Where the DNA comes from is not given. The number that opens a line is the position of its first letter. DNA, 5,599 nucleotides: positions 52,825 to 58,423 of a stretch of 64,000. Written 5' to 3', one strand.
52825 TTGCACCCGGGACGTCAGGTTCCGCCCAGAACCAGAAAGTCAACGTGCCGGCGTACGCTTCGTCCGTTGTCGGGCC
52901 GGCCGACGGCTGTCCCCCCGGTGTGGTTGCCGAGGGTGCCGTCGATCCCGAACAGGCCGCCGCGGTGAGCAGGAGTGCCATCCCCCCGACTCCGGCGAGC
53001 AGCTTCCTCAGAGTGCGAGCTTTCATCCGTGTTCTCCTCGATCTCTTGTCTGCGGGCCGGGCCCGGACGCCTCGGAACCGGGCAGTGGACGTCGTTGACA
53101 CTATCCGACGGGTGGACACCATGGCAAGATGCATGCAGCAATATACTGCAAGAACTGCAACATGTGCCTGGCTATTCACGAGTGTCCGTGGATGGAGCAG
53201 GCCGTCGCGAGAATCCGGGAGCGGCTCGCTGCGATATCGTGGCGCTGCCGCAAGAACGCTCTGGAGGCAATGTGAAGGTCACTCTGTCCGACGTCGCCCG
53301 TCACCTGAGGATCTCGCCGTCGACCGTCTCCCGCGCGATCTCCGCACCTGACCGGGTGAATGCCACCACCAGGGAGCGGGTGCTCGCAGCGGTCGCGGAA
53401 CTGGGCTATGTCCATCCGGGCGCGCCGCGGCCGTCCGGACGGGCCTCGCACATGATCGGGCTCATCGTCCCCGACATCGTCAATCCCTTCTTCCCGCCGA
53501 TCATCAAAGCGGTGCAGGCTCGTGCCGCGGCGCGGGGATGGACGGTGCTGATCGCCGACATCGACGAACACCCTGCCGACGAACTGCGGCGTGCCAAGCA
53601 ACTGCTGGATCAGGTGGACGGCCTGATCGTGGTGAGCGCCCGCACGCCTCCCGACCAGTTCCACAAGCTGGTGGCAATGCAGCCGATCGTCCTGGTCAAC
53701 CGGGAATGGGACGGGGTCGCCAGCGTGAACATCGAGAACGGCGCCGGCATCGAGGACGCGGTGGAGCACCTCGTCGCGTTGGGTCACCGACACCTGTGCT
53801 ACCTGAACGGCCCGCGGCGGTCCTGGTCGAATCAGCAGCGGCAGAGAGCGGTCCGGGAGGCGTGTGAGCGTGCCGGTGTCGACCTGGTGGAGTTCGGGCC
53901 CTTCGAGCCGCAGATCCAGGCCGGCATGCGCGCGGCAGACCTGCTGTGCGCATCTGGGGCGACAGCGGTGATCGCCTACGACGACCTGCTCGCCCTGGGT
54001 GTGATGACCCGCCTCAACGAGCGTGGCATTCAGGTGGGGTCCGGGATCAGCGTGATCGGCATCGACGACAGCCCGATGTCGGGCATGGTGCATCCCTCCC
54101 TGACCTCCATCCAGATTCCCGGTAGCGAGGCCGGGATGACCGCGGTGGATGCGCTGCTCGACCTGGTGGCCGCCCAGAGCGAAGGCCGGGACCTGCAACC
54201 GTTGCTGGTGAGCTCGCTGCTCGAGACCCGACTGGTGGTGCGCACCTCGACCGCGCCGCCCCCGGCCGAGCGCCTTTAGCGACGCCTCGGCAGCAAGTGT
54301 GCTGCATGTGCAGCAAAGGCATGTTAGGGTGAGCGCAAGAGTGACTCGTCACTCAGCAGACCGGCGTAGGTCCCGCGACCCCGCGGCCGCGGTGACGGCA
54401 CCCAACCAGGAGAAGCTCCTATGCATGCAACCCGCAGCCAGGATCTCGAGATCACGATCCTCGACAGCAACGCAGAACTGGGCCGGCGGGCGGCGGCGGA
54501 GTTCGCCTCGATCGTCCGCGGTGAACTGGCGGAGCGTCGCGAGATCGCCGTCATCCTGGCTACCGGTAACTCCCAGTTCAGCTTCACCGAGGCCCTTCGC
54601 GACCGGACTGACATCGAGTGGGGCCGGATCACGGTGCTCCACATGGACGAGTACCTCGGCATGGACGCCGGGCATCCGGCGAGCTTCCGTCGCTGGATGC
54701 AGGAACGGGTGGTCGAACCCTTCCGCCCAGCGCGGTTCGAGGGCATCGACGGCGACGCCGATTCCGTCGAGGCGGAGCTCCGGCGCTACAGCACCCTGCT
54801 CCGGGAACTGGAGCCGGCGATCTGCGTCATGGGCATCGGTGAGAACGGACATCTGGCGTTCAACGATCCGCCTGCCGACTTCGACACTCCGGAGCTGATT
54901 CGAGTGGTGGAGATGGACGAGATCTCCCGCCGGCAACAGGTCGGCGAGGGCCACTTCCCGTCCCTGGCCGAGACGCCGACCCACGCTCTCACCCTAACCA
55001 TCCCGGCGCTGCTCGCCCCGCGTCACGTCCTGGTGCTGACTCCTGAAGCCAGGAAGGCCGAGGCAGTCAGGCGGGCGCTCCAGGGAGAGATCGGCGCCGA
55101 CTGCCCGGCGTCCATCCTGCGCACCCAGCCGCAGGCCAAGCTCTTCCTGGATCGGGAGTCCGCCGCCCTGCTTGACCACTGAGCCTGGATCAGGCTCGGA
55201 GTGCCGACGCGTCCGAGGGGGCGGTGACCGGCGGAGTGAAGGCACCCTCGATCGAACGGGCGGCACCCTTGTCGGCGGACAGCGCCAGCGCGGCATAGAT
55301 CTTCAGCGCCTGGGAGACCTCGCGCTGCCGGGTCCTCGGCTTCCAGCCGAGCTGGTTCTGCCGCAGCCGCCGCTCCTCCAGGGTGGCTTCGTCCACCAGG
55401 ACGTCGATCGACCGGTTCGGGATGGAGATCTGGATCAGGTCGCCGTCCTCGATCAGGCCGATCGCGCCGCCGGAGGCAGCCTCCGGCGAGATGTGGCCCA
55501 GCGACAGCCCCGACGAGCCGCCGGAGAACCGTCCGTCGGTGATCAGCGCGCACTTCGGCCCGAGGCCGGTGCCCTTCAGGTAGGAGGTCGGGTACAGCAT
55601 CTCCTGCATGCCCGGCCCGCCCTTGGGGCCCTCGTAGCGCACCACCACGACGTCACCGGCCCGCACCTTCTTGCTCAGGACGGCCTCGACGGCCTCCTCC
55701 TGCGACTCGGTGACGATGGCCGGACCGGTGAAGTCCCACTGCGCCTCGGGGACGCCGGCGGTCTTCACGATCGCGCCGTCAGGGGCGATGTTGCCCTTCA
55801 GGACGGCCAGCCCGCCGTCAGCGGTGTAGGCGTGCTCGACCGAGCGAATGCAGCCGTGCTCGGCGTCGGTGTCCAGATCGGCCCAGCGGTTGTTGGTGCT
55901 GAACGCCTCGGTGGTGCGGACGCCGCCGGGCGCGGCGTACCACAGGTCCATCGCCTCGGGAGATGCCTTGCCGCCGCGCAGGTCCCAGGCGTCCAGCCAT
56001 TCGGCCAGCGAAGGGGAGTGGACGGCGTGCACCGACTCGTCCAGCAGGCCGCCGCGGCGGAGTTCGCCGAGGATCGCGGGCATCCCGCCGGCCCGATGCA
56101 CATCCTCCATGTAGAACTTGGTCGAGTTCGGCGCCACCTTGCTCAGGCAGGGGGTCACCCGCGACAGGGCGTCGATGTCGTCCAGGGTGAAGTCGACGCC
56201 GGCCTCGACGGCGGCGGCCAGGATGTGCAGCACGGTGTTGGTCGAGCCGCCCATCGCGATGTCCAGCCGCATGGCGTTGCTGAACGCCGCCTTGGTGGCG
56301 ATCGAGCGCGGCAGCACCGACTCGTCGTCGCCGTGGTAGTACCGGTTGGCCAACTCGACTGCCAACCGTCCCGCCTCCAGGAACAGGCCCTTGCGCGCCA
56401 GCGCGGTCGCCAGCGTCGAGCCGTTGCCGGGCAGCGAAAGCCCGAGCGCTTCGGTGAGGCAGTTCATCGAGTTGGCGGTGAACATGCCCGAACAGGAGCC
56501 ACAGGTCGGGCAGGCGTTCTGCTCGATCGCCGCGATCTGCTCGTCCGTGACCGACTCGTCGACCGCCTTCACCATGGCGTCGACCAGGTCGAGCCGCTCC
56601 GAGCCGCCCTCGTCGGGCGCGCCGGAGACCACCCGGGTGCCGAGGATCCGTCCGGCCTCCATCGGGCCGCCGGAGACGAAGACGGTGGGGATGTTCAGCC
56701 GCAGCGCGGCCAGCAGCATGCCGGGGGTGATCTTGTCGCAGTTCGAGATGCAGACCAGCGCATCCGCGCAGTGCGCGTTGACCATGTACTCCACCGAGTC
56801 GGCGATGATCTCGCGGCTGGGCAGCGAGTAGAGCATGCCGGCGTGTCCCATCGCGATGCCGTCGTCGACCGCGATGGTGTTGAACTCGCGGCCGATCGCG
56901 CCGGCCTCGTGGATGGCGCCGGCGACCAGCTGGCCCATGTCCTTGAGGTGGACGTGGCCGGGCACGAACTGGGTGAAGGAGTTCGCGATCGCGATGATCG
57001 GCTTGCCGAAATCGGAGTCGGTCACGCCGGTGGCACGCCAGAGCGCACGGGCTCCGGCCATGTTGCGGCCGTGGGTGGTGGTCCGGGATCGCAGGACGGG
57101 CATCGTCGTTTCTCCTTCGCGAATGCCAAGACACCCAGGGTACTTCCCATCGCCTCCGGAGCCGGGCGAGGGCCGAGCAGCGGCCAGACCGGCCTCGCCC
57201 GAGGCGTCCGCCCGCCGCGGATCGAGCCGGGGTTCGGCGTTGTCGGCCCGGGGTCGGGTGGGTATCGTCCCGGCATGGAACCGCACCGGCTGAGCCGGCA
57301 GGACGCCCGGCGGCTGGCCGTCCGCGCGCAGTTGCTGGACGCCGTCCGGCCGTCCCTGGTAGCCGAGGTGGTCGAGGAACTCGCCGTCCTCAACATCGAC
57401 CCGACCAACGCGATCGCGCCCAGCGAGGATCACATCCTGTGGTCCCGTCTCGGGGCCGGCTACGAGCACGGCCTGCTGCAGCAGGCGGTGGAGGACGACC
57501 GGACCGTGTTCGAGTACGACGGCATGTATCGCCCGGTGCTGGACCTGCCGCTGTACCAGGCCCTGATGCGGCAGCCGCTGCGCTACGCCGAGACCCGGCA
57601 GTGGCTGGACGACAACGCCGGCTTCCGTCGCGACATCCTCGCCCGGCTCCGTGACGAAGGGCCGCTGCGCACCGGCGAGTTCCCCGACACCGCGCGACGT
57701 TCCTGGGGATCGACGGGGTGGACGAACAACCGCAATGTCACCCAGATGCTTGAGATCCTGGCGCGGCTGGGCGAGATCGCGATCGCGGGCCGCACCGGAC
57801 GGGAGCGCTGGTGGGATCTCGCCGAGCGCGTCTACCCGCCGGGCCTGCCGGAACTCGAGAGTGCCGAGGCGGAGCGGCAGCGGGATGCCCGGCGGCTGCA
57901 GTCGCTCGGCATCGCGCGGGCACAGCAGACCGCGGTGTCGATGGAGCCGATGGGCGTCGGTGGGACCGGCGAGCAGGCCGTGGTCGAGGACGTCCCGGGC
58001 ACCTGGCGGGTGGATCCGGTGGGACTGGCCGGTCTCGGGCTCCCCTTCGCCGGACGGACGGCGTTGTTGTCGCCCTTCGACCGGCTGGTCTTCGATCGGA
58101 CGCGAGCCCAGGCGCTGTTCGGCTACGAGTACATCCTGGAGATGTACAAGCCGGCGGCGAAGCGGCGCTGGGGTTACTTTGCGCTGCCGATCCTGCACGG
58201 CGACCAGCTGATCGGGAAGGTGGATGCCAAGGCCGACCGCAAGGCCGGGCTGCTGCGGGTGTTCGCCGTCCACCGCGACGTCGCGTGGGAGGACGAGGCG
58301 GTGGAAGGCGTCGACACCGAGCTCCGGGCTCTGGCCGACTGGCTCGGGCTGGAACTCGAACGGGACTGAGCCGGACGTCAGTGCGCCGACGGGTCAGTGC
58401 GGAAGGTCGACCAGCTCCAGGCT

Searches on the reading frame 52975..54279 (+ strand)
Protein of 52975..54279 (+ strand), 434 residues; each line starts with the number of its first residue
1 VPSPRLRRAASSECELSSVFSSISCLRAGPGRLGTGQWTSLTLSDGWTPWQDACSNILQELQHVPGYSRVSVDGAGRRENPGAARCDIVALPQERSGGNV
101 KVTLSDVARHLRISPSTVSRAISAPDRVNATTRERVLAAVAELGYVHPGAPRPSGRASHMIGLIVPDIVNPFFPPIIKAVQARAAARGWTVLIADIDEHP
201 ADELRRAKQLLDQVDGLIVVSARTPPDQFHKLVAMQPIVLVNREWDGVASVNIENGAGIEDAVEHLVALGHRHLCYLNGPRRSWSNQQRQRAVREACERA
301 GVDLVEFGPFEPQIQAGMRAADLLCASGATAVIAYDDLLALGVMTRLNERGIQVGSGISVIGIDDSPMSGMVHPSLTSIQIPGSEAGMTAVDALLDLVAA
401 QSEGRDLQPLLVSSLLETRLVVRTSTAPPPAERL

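Call 52: search_protein_families(library=pfam, proteins=[window:52975-54279:+], max_evalue=0.0001)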
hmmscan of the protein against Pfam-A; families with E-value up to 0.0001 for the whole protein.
window:52975-54279:+ (434 aa): 4 families
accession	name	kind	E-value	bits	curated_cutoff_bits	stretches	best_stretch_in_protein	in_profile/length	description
PF13377.12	Peripla_BP_3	-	4.3e-31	108.7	26.5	1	263-426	1-167/167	Periplasmic binding protein-like domain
PF00532.27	Peripla_BP_1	-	2.1e-20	73.8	22.2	1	159-404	2-268/281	Periplasmic binding proteins and sugar binding domain of LacI family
PF00356.27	LacI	-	1.9e-12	47.2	27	1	103-146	1-44/46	Bacterial regulatory proteins, lacI family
PF13407.12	Peripla_BP_4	-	1.4e-06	28.5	35.1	1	161-367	1-220/258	Periplasmic binding protein domain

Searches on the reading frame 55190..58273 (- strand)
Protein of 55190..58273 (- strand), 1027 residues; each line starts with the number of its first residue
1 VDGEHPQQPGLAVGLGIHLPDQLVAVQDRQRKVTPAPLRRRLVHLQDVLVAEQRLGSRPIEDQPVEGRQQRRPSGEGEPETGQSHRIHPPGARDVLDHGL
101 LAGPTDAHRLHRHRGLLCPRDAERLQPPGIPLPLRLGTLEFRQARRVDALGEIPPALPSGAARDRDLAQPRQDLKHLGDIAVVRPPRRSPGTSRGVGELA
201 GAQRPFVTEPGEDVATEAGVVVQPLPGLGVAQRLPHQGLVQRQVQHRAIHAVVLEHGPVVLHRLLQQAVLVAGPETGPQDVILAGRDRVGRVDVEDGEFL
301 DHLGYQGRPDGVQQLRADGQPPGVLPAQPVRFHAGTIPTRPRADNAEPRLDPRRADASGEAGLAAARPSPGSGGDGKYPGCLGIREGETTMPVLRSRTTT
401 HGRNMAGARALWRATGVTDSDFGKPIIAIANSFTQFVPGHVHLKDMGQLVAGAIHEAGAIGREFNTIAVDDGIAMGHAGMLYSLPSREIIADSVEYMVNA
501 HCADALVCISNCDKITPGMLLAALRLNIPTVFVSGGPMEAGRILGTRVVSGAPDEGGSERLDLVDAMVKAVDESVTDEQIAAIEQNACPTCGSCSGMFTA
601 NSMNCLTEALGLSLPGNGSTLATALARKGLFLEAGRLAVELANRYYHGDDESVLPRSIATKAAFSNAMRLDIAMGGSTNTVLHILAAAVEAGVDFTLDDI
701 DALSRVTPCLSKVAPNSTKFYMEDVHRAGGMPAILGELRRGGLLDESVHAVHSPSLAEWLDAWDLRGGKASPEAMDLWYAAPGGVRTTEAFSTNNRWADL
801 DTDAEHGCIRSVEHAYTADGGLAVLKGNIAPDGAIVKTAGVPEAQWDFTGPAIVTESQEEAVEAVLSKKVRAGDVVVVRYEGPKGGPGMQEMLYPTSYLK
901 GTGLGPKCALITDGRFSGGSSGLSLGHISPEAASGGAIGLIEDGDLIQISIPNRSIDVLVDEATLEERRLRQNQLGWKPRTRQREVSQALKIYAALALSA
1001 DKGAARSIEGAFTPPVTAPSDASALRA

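Call 51: search_protein_families(library=pfam, proteins=[window:55190-58273:-], max_evalue=0.0001)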
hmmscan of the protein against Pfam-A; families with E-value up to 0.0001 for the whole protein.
window:55190-58273:- (1027 aa): 2 families
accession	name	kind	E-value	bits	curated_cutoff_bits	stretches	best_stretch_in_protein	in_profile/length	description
PF00920.27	ILVD_EDD_N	-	7.2e-124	413.5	27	1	424-758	1-315/316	Dihydroxy-acid/6-phosphogluconate dehydratase N-terminal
PF24877.1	ILV_EDD_C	-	2.5e-72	242.8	27.7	1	808-1004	2-191/191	Dihydroxy-acid/6-phosphogluconate dehydratase C-terminal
